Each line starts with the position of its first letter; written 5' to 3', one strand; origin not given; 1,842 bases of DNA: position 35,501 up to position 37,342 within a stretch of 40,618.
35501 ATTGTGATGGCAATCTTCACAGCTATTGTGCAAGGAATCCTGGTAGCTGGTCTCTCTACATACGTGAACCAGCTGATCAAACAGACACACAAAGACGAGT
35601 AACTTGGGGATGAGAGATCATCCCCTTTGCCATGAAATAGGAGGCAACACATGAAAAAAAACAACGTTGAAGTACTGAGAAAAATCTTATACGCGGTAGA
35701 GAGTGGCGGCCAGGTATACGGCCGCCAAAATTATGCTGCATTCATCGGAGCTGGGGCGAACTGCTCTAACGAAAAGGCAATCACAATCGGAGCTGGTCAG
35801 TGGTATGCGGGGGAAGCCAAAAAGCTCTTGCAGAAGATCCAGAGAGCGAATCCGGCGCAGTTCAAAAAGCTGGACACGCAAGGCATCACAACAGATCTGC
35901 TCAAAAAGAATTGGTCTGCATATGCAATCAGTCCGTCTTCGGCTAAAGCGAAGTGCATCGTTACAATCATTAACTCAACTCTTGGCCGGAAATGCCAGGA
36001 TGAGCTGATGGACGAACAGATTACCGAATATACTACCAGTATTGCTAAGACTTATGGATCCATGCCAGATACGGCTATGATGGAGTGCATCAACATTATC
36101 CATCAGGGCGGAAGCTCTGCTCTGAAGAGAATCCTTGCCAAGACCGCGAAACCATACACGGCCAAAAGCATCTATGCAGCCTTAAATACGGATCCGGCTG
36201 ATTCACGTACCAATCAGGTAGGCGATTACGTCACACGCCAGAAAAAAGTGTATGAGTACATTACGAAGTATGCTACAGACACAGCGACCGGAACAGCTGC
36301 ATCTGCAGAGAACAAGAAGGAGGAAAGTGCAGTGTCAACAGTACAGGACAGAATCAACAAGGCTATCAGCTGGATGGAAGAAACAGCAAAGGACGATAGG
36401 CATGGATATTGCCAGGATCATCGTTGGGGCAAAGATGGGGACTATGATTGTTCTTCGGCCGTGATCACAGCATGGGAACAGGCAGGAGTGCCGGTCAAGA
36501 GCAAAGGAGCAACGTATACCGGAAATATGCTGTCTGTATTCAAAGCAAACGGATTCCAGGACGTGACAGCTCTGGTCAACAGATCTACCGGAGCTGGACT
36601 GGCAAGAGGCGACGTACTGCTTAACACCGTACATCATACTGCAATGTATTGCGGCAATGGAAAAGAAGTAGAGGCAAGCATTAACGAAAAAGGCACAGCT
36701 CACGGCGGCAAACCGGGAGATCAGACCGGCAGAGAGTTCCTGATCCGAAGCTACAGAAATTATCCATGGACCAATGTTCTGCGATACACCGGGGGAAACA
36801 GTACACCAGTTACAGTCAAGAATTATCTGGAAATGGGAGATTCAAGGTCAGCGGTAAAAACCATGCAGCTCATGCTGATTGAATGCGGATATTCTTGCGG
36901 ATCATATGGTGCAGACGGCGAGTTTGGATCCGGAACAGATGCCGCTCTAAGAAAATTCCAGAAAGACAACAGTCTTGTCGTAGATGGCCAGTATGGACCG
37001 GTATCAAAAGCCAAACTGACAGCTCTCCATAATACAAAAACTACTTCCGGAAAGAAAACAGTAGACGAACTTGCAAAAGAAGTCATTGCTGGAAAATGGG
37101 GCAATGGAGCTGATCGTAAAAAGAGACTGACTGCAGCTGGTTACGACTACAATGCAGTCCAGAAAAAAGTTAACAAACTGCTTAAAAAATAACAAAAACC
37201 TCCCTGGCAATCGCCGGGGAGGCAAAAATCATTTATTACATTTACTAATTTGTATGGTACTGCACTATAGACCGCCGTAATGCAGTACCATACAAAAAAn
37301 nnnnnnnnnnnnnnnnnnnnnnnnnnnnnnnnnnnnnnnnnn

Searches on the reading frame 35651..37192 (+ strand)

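Call 13: search_protein_families(library=pfam, proteins=[window:35651-37192:+], max_evalue=0.01)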
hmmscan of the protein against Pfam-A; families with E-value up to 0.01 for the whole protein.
window:35651-37192:+ (513 aa): 5 families
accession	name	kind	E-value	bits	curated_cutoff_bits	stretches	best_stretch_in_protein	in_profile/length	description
PF25309.1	ELLD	-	9.5e-24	84.7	27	2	236-339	48-174/175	Endolysin-like domain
PF08230.16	CW_7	-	3.2e-23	81.6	25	1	472-511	1-40/40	CW_7 repeat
PF01471.23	PG_binding_1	-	4.8e-13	49.5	23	1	399-451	2-52/57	Putative peptidoglycan binding domain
PF05382.19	Amidase_5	-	6.5e-05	23.3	21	1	235-326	2-82/142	Bacteriophage peptidoglycan hydrolase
PF00877.26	NLPC_P60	-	0.00049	20.5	23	1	257-346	4-83/105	NlpC/P60 family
